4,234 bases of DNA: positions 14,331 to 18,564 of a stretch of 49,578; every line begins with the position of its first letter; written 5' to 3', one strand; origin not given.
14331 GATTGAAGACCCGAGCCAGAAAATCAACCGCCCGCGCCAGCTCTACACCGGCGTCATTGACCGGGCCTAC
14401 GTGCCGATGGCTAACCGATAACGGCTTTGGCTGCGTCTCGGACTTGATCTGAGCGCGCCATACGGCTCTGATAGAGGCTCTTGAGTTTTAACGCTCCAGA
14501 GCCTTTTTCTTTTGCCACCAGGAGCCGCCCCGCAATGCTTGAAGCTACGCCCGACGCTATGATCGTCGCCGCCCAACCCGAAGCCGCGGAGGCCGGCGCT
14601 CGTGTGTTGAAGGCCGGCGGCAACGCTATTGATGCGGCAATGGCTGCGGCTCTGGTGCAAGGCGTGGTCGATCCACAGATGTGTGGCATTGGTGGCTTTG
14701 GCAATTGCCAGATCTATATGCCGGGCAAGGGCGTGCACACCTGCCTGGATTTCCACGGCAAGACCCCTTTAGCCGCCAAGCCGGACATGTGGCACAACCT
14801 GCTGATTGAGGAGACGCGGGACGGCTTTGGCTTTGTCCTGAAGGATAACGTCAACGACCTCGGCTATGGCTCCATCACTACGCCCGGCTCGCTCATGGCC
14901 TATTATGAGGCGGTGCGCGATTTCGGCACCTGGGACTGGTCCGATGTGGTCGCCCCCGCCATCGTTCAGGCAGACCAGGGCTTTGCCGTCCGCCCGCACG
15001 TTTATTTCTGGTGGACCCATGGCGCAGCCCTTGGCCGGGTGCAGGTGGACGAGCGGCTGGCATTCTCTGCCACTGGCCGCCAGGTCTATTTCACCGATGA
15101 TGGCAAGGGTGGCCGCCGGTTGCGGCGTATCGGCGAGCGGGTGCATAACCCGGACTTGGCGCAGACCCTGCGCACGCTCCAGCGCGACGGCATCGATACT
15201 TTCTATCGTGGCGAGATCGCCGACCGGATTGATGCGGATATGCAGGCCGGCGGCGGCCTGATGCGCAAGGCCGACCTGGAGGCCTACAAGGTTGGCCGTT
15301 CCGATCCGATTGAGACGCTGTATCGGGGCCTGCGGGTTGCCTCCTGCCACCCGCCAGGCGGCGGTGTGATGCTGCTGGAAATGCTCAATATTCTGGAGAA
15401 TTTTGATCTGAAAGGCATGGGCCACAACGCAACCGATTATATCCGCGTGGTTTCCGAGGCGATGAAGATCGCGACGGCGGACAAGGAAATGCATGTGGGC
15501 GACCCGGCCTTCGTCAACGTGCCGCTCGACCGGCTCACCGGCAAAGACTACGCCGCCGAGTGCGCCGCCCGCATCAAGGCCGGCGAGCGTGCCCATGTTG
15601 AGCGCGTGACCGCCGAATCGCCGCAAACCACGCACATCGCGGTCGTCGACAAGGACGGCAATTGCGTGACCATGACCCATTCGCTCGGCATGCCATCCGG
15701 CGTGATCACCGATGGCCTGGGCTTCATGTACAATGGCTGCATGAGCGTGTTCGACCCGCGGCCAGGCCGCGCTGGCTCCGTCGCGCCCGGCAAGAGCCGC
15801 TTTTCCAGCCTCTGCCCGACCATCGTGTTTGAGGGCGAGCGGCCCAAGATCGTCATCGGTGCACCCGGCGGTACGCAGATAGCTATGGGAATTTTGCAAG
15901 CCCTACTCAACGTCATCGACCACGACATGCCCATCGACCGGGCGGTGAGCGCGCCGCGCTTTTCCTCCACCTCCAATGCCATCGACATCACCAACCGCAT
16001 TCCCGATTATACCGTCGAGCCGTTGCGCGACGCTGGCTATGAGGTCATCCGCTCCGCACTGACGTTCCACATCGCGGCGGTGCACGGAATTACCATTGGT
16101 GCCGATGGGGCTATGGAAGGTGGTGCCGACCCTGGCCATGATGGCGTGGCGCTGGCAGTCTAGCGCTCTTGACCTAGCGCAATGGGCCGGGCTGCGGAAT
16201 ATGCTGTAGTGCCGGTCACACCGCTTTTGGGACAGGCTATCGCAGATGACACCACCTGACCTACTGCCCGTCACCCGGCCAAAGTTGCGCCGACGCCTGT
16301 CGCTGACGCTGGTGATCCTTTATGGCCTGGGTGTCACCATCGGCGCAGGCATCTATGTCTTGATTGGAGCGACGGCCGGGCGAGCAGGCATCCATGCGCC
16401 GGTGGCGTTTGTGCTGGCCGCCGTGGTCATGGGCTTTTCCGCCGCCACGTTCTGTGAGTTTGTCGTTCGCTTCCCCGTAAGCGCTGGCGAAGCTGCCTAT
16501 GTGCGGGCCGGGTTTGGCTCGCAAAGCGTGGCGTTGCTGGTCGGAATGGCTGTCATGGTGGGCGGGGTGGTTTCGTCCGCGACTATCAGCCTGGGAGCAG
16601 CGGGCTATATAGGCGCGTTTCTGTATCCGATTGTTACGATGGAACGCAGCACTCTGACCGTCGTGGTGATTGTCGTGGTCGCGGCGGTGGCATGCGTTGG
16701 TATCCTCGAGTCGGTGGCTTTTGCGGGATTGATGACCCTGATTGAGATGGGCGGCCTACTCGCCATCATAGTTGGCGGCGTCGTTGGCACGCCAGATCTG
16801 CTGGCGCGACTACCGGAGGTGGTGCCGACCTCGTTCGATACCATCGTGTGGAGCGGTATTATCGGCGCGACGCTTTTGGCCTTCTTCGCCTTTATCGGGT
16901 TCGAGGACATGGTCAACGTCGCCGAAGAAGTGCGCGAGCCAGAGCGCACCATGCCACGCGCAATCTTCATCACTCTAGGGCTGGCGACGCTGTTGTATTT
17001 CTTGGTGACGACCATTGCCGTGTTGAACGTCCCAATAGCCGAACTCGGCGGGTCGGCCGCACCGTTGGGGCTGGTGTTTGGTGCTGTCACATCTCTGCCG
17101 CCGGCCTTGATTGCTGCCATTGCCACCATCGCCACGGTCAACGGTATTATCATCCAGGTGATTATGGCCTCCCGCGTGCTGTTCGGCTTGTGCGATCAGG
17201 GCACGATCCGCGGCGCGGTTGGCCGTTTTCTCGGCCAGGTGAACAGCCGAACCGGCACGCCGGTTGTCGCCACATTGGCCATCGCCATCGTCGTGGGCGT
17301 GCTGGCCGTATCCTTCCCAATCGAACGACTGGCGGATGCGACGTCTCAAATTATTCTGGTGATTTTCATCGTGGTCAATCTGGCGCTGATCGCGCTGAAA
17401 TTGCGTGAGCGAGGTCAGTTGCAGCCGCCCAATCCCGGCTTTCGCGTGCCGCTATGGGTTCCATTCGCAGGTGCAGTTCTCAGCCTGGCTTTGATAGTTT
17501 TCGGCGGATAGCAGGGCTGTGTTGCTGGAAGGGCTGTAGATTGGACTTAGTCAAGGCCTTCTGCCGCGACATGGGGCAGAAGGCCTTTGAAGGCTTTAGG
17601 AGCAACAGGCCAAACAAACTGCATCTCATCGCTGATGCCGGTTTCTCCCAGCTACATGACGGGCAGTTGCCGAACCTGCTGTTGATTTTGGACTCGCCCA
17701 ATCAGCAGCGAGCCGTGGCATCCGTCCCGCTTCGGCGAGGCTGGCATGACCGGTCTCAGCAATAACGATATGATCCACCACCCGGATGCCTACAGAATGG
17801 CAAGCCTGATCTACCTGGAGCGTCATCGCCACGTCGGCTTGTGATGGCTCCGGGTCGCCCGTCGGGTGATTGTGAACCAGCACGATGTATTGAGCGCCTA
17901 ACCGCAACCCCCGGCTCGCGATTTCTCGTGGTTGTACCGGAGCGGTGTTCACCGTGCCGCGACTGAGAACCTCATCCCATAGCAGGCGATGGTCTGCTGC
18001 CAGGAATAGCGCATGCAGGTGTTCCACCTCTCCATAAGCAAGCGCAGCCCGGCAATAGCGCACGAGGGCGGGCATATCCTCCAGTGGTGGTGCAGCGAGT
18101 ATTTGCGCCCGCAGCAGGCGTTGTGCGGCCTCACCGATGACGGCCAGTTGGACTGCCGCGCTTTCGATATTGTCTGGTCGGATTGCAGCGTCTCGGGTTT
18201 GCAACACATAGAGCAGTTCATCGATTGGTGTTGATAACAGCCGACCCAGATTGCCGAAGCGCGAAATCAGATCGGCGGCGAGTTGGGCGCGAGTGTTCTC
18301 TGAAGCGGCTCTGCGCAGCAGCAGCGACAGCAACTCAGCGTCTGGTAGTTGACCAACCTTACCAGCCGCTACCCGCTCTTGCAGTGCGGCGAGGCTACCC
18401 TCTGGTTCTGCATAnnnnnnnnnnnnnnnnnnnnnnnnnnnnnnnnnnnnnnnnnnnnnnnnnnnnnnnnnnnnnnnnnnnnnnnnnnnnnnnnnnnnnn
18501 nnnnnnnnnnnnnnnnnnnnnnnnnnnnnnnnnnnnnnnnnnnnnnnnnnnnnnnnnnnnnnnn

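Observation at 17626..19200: Tandem-duplicated RadC: a fused inactive-JAB / active-JAB pseudo-heterodimer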

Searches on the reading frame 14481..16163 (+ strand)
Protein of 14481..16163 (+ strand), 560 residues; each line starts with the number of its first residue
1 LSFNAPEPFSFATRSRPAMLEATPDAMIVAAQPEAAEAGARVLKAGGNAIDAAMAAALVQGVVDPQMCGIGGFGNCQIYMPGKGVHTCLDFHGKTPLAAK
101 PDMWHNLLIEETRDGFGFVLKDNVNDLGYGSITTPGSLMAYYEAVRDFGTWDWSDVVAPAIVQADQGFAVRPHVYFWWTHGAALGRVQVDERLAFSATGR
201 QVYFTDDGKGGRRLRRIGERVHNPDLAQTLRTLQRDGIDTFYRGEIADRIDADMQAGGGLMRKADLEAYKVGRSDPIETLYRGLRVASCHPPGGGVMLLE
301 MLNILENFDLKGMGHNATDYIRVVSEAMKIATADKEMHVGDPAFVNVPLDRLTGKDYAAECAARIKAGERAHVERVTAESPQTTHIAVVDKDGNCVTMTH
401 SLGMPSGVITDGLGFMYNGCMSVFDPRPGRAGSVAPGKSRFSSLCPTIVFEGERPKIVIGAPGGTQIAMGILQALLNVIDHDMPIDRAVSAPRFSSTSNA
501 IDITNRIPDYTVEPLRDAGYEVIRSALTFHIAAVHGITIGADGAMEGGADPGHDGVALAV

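Call 38: search_protein_families(library=pfam, proteins=[window:14481-16163:+], max_evalue=0.001)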
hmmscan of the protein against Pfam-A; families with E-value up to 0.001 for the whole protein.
window:14481-16163:+ (560 aa): 1 family
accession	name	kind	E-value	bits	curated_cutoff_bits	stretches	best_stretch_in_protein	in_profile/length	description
PF01019.26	G_glu_transpept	-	2.4e-120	403.2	27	1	41-554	2-511/512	Gamma-glutamyltranspeptidase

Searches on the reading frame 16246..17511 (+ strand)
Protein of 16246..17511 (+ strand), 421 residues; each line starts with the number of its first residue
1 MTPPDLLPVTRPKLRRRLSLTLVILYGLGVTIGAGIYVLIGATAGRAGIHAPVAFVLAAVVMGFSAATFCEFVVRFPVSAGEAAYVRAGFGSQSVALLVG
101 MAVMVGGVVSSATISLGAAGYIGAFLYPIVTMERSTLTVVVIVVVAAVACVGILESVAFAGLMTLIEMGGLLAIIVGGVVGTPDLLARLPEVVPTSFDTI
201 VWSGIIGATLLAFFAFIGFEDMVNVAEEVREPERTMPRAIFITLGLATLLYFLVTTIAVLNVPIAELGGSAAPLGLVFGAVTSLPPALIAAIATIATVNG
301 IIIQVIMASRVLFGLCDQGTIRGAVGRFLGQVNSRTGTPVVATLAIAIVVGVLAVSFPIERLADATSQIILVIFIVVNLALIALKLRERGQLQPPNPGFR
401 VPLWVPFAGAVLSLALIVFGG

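Call 38: search_protein_families(library=pfam, proteins=[window:16246-17511:+], max_evalue=0.001)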
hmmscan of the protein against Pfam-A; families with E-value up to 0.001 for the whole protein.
window:16246-17511:+ (421 aa): 2 families
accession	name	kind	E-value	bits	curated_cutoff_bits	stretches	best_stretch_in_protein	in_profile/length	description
PF13520.12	AA_permease_2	-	6.9e-35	121.2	27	1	27-419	10-403/427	Amino acid permease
PF00324.27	AA_permease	-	7.2e-22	78.1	24.6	1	23-418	2-414/470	Amino acid permease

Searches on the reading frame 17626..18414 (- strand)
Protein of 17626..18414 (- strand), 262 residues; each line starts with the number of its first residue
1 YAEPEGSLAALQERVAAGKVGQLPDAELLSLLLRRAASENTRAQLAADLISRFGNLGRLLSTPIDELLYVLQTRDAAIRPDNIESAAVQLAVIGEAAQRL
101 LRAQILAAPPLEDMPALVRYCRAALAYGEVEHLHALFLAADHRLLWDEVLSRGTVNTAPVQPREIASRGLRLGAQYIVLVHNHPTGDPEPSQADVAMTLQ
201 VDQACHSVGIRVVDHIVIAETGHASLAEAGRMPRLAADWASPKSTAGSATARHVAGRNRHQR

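Call 6: search_protein_families(library=pfam, proteins=[window:17626-18414:-], max_evalue=10)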
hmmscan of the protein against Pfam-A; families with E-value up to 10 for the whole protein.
window:17626-18414:- (262 aa): 3 families
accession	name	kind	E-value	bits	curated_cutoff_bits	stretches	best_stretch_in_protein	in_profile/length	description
PF04002.20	RadC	-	5.4e-35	120.4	22.1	1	116-230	6-120/121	RadC-like JAB domain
PF14464.11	Prok-JAB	-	3.1e-05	24.3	25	1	142-199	45-91/114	Prokaryotic homologs of the JAB domain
PF20582.4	UPF0758_N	-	4.5e-05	23.9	27.1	1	13-68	12-66/77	UPF0758 N-terminal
